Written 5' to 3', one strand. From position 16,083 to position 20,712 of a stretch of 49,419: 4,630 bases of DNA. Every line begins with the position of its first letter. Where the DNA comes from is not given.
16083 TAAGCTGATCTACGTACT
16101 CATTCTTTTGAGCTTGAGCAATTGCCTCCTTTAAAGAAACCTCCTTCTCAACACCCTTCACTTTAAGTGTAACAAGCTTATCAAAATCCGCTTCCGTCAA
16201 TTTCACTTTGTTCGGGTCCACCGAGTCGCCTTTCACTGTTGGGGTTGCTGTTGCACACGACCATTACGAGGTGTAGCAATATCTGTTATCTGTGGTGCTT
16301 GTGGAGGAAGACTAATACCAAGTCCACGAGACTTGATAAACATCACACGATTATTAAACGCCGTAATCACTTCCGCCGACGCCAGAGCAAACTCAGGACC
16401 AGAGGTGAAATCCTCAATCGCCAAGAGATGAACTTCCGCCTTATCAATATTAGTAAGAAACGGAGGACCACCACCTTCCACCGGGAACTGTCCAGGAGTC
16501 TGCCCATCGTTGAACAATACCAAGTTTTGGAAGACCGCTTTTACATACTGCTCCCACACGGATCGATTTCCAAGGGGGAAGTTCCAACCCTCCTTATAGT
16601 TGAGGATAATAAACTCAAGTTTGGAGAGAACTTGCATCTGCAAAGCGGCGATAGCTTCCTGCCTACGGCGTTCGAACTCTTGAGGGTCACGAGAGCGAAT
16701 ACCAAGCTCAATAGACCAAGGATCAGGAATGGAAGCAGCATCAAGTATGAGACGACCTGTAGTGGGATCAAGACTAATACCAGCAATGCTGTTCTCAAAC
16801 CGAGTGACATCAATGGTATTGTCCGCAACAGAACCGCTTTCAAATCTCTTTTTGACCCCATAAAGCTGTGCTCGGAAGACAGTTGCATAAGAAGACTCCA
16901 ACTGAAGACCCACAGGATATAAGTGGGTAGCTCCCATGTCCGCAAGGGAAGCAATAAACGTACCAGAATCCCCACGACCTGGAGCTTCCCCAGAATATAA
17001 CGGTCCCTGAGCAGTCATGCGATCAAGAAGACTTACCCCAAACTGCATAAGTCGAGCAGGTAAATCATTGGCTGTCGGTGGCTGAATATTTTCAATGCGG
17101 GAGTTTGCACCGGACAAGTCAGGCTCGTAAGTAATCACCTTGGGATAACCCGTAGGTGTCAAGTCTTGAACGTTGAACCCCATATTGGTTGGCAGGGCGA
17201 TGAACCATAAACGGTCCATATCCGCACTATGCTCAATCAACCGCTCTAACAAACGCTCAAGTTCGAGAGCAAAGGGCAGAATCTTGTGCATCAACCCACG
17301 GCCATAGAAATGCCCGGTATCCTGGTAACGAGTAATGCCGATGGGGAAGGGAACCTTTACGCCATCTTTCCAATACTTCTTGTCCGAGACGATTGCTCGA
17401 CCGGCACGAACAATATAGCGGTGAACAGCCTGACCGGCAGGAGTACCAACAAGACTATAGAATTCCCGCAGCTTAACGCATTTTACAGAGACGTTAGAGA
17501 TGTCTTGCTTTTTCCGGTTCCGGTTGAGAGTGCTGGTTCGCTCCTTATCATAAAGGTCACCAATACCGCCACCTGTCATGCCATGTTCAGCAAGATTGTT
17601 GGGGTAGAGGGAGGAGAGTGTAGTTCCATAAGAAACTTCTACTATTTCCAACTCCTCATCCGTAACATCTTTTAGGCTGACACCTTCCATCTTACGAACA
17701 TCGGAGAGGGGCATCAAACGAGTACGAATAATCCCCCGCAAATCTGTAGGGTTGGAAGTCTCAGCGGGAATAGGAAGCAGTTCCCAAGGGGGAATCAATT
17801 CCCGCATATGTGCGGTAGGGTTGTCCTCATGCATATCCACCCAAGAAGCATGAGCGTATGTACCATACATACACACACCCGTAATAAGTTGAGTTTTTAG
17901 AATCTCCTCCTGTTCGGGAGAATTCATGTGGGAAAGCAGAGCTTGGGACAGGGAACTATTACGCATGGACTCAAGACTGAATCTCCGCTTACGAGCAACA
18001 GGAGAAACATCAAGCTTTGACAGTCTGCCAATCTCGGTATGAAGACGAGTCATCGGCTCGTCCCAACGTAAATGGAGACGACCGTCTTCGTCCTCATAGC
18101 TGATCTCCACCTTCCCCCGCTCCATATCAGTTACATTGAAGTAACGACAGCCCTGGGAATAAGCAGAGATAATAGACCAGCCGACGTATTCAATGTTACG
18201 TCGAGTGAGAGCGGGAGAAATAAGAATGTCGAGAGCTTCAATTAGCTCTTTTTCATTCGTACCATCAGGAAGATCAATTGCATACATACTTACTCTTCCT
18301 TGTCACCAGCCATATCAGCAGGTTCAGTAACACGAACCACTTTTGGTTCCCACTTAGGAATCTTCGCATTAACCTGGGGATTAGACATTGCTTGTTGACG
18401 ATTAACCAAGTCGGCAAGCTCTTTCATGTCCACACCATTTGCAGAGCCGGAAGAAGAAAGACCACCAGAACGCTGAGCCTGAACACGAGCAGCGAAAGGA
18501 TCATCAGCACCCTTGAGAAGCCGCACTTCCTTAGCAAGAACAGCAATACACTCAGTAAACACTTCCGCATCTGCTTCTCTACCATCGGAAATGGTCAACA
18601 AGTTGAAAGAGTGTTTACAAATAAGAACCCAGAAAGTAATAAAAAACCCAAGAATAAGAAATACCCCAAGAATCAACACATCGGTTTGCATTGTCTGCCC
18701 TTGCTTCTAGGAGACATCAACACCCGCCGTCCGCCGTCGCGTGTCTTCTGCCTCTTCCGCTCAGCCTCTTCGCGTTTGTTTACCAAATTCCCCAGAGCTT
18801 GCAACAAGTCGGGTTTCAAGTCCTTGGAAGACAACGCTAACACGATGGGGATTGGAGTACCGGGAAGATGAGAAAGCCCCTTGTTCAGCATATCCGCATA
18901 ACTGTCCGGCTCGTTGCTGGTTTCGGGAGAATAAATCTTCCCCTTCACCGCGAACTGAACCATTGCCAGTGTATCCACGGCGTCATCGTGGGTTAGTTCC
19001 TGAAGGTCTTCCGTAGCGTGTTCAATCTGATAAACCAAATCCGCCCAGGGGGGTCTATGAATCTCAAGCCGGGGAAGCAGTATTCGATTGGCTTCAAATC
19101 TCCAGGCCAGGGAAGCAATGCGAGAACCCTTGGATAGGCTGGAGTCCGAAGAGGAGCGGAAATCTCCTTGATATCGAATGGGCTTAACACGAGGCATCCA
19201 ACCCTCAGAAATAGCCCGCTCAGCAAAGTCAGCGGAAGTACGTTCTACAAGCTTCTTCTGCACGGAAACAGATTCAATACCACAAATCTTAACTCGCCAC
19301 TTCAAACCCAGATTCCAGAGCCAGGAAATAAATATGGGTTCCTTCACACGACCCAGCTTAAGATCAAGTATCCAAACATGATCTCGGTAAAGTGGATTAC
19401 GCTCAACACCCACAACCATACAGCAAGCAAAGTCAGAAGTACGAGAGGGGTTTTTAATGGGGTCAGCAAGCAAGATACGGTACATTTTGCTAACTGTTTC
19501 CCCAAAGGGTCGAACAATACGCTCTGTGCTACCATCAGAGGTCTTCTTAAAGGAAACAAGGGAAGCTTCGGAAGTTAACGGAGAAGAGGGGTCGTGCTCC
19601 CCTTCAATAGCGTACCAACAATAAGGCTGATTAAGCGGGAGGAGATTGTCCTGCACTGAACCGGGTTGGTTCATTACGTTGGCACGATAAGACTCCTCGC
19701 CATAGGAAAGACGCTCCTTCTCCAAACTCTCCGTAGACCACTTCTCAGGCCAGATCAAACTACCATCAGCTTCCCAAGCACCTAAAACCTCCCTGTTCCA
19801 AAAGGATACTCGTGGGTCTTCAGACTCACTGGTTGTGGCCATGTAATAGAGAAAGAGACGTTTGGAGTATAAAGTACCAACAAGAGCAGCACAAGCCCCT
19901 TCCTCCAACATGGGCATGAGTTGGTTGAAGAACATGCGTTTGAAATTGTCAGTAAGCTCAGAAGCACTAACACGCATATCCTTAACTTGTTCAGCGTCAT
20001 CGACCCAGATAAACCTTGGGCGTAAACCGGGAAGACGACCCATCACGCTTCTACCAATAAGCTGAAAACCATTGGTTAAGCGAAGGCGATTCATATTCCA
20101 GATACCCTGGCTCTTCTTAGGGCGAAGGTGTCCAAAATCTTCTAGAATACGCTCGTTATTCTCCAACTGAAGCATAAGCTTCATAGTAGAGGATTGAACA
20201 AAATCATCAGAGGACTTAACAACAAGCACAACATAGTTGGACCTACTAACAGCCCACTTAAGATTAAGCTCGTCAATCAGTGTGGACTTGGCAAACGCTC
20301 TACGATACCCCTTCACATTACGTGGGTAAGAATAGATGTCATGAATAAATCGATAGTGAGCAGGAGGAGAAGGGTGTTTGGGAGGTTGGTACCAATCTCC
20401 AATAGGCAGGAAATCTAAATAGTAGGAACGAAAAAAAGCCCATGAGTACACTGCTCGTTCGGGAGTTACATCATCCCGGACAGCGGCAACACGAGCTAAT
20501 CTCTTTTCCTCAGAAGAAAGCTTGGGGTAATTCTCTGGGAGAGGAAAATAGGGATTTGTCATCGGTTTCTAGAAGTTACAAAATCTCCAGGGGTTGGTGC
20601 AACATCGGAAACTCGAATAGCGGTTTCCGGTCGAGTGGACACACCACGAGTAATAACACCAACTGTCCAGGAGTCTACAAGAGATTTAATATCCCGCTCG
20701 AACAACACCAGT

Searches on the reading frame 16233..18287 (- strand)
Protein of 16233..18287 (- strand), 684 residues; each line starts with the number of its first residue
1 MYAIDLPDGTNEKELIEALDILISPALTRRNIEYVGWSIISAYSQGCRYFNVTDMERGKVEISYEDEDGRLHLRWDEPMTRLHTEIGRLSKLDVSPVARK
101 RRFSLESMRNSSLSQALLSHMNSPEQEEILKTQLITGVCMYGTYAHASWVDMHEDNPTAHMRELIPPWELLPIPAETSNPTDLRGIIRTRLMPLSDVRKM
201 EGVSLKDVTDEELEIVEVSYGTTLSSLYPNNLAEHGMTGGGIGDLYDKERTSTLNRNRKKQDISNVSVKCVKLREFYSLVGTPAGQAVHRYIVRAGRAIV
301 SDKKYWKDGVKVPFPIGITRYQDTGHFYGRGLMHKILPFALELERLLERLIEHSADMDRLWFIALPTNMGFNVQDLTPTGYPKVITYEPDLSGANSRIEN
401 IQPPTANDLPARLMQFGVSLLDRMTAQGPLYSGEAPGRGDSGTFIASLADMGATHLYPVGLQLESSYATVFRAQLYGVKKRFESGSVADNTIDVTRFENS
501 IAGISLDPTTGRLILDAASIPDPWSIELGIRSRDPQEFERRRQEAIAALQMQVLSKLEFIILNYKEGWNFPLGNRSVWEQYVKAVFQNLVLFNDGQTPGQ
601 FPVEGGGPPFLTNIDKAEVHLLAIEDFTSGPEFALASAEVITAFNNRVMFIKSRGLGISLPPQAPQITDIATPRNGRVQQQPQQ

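Call 8: search_protein_families(library=phrogs, proteins=[window:16233-18287:-], max_evalue=0.001)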
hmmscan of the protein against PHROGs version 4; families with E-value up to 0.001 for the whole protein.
window:16233-18287:- (684 aa): 0 families

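Call 9: search_protein_families(library=pfam, proteins=[window:16233-18287:-], max_evalue=0.001)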
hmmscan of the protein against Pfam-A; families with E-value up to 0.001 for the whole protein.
window:16233-18287:- (684 aa): 0 families

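Call 75: search_dna_similar(query=window:16233-18287:-, collection=phages, mode=protein, max_evalue=0.001, max_rows=15)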
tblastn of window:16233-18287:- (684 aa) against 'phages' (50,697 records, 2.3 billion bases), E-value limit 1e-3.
No match.

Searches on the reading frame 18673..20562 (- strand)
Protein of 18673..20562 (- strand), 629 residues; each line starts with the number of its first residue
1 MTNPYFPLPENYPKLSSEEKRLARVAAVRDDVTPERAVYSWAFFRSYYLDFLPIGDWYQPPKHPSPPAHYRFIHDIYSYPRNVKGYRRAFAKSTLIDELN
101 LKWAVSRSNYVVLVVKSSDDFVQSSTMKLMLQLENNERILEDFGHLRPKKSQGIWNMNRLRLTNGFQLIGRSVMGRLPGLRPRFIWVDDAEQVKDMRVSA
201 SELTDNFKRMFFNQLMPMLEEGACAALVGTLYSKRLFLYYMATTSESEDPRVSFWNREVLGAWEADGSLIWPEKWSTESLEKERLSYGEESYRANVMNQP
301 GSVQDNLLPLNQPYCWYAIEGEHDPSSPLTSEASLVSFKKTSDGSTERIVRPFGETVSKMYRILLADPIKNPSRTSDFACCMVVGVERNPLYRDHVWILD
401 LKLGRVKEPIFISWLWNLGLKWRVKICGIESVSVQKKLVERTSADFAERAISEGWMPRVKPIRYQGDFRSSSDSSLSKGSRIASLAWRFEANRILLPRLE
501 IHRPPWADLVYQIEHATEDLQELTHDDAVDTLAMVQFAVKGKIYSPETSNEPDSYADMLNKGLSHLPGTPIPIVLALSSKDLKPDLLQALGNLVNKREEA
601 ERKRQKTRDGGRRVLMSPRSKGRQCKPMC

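Call 8: search_protein_families(library=phrogs, proteins=[window:18673-20562:-], max_evalue=0.001)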
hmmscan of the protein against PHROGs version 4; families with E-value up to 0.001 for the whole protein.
window:18673-20562:- (629 aa): 2 families
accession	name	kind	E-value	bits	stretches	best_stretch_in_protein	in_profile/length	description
phrog_38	-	head and packaging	7.2e-33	115.2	1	18-535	255-699/760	terminase large subunit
phrog_5573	-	head and packaging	6.5e-10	39.9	1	257-547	14-242/250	terminase large subunit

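Call 9: search_protein_families(library=pfam, proteins=[window:18673-20562:-], max_evalue=0.001)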
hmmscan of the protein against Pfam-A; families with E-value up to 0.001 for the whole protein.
window:18673-20562:- (629 aa): 0 families
